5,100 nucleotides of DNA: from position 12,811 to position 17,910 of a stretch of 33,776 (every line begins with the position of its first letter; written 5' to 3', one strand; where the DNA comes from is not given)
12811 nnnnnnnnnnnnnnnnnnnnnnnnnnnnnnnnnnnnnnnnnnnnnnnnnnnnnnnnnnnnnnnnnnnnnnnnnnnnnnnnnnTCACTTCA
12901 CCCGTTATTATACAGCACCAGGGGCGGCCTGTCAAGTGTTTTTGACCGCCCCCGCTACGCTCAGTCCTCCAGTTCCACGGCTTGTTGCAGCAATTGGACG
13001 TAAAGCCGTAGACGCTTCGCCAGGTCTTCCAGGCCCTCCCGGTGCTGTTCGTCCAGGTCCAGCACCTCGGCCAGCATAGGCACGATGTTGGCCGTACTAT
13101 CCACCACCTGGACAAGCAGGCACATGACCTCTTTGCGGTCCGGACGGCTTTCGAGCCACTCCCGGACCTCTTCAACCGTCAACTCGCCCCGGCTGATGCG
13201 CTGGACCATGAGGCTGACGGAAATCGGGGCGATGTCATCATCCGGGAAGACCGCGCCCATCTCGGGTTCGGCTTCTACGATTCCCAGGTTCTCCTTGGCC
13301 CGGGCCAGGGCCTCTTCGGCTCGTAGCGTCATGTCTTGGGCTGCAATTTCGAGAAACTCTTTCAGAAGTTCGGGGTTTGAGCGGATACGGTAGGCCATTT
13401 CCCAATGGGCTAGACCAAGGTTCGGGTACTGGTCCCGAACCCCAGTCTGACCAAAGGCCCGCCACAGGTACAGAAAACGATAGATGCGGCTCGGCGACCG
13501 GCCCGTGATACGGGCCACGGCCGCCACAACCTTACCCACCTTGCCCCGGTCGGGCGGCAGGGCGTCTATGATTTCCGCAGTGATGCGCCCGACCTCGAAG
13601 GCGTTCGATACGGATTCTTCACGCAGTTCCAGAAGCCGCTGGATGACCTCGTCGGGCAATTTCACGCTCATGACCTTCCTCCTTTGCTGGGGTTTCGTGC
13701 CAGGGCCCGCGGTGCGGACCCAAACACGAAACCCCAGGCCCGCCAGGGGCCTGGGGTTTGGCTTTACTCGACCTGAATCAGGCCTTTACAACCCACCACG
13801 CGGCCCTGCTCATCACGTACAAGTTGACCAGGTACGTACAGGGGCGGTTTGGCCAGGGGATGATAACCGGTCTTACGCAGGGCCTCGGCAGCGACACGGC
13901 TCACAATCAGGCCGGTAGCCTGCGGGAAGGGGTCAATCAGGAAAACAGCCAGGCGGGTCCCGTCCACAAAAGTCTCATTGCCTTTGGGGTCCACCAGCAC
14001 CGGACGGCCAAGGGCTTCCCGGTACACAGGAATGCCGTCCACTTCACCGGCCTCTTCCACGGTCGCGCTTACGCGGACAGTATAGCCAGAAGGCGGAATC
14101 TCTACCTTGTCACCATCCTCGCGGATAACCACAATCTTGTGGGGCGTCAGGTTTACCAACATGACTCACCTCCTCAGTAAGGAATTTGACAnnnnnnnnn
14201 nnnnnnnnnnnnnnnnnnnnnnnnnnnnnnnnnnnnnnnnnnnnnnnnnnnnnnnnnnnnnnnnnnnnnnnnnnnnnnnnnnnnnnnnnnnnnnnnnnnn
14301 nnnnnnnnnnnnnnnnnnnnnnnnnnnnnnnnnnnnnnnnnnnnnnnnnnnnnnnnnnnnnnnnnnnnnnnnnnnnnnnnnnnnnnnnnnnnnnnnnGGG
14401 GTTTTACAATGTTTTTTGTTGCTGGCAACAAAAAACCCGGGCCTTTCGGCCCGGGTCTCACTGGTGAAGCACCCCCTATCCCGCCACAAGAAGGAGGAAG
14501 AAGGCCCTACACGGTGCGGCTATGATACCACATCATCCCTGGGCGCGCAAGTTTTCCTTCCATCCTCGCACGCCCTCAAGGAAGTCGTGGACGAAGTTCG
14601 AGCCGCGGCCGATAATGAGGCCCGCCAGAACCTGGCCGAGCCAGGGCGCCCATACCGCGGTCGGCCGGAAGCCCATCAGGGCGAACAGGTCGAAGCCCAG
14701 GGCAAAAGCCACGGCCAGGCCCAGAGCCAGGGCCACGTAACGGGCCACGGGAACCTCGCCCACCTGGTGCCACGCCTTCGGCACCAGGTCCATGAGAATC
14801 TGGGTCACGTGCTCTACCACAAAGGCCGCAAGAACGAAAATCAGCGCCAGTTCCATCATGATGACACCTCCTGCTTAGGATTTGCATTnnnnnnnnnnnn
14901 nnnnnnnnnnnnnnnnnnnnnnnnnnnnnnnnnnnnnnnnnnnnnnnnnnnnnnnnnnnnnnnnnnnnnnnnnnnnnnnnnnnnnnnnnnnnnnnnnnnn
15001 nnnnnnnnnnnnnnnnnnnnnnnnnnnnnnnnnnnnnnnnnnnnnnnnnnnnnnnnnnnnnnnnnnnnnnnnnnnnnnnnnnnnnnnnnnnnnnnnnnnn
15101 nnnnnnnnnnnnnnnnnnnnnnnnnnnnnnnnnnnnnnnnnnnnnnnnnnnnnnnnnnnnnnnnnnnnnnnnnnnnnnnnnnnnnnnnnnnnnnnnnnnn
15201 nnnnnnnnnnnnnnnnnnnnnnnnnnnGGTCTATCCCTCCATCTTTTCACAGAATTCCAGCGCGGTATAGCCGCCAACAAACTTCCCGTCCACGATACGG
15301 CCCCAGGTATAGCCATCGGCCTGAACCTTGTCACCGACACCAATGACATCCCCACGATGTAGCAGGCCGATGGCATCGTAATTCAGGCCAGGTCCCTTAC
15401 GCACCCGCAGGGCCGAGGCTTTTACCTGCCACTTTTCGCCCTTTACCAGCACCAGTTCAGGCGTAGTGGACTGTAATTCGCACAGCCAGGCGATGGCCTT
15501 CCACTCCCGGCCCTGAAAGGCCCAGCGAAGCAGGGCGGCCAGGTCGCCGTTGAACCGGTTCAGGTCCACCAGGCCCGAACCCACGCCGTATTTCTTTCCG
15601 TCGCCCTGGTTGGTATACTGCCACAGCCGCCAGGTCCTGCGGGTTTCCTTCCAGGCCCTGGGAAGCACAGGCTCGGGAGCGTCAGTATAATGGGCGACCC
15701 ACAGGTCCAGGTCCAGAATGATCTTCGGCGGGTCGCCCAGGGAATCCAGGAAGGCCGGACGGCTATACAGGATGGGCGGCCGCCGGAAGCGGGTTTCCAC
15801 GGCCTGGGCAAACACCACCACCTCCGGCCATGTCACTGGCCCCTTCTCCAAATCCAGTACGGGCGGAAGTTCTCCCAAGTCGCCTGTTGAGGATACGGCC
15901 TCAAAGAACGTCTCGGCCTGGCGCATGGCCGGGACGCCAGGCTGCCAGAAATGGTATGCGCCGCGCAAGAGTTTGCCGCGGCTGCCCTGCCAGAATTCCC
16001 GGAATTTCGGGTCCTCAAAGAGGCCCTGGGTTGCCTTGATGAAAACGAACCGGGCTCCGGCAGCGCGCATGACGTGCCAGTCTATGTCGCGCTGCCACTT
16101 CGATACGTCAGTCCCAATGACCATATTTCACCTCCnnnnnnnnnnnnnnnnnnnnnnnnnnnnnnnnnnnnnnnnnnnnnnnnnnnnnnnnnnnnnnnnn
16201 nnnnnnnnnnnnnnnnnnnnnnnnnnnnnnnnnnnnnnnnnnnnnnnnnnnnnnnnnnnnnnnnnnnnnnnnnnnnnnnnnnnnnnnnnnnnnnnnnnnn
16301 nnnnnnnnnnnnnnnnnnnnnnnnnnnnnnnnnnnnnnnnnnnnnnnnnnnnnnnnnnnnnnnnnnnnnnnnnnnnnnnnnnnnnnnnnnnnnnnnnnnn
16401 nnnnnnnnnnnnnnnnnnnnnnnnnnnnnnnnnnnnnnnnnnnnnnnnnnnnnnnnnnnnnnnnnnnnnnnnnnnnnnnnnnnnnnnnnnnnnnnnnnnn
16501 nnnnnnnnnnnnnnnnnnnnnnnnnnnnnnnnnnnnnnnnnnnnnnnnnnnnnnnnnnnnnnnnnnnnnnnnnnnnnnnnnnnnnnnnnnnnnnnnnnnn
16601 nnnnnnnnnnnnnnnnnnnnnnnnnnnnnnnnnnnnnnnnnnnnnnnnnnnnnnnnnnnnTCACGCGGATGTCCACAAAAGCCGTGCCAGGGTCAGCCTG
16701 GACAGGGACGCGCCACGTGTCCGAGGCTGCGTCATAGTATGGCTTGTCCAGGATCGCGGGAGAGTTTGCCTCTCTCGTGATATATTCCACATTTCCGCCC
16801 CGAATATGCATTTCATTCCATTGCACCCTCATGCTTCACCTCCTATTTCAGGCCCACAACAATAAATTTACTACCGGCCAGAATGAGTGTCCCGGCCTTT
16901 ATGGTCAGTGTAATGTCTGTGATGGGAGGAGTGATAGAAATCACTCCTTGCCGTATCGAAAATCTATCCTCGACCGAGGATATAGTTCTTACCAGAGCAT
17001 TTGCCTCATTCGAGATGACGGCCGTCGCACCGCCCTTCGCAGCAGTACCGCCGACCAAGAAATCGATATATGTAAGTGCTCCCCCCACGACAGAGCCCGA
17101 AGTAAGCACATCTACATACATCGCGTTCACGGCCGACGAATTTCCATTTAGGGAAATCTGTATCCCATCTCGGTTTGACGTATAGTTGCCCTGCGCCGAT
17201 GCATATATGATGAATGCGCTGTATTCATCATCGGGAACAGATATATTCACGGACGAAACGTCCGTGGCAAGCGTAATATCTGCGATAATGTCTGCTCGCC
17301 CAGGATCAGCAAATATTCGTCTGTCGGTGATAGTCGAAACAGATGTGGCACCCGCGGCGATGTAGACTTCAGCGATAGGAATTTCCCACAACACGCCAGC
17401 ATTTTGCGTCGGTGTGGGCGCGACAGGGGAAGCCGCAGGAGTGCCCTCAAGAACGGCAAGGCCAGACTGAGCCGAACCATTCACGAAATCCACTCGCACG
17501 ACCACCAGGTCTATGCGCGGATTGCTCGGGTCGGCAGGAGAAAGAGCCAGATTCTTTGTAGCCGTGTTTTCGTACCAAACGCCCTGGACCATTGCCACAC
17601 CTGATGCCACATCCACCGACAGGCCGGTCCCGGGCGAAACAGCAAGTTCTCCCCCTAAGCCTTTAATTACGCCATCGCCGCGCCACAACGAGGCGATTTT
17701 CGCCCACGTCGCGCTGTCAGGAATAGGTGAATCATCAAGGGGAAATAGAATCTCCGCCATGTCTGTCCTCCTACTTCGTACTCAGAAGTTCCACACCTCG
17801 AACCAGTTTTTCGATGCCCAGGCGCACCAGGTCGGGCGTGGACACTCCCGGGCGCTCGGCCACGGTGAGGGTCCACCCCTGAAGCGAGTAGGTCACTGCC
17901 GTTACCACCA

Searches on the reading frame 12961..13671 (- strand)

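Call 23: search_protein_families(library=pfam, proteins=[window:12961-13671:-], max_evalue=0.01)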
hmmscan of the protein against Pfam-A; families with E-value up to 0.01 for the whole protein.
window:12961-13671:- (236 aa): 1 family
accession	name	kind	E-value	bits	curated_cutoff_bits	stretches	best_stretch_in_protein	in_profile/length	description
PF13384.12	HTH_23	-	0.0074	16.5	24.6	0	49-78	20-49/50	Homeodomain-like domain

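Call 24: search_protein_families(library=phrogs, proteins=[window:12961-13671:-], max_evalue=0.01)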
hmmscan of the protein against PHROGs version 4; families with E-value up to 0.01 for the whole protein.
window:12961-13671:- (236 aa): 0 families

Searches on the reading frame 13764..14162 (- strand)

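Call 23: search_protein_families(library=pfam, proteins=[window:13764-14162:-], max_evalue=0.01)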
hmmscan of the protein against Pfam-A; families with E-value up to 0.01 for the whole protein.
window:13764-14162:- (132 aa): 0 families

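Call 24: search_protein_families(library=phrogs, proteins=[window:13764-14162:-], max_evalue=0.01)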
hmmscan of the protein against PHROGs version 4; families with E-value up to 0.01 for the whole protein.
window:13764-14162:- (132 aa): 2 families
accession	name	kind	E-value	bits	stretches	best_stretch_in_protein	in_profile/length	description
phrog_21731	-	unknown function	4.4e-16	59.8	1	1-54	97-153/329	-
phrog_30542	-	unknown function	4e-15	56.8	2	2-53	129-181/237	-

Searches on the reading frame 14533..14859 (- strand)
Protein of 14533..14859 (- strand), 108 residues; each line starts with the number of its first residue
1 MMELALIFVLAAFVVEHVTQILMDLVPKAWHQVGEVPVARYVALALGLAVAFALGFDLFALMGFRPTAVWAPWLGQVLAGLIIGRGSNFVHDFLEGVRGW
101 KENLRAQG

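Call 76: search_protein_families(library=phrogs, proteins=[window:14533-14859:-], max_evalue=0.001)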
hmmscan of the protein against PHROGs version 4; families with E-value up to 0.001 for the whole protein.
window:14533-14859:- (108 aa): 1 family
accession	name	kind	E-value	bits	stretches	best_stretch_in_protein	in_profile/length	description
phrog_20258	-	unknown function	6e-14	53.1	1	2-99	1-90/99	-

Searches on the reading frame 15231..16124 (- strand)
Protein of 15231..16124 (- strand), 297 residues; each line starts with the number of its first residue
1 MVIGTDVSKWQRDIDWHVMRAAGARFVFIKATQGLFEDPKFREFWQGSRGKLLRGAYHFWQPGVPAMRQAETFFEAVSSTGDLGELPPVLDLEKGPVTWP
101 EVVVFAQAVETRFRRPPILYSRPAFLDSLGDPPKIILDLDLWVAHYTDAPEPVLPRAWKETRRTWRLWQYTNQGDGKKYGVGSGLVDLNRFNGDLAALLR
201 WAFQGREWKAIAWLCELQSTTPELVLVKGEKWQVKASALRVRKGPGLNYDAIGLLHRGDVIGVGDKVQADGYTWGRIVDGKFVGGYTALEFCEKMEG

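Call 76: search_protein_families(library=phrogs, proteins=[window:15231-16124:-], max_evalue=0.001)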
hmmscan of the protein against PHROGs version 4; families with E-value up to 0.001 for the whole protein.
window:15231-16124:- (297 aa): 5 families
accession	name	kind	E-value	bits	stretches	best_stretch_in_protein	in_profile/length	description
phrog_291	-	lysis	8.7e-27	95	1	3-280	114-392/509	endolysin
phrog_6745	-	lysis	3.1e-23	83.3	1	2-214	4-199/396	endolysin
phrog_6219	-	lysis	3.8e-18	67.1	1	3-196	3-191/326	endolysin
phrog_3084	-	lysis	1e-12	48.9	1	4-198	161-360/468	endolysin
phrog_23704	-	unknown function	0.00032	22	1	102-198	39-123/134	-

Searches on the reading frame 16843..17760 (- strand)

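Call 76: search_protein_families(library=phrogs, proteins=[window:16843-17760:-], max_evalue=0.001)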
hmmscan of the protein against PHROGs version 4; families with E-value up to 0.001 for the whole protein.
window:16843-17760:- (305 aa): 10 families
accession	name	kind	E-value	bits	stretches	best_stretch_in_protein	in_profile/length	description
phrog_9534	-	head and packaging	4.2e-29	103.2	1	15-148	17-148/303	head protein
phrog_5339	-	head and packaging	1.6e-24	87.2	1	18-153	25-161/633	virion structural protein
phrog_1220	-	head and packaging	7.7e-23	82.6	1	29-148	37-152/574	head protein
phrog_17342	-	unknown function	4.6e-18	66.6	1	12-152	14-161/326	-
phrog_3398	-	head and packaging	4.9e-18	66.6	1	17-151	29-169/359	virion structural protein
phrog_13571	-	head and packaging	1e-15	58.8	1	44-151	43-147/356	virion structural protein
phrog_27282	-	unknown function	3.5e-15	56.9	1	28-149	32-154/445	-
phrog_35103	-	unknown function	9.5e-10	38.1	1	28-149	30-151/916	-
phrog_6779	-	tail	6.6e-06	27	1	43-153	43-160/276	tail protein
phrog_18805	-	unknown function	0.00041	20.3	1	31-146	34-150/457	-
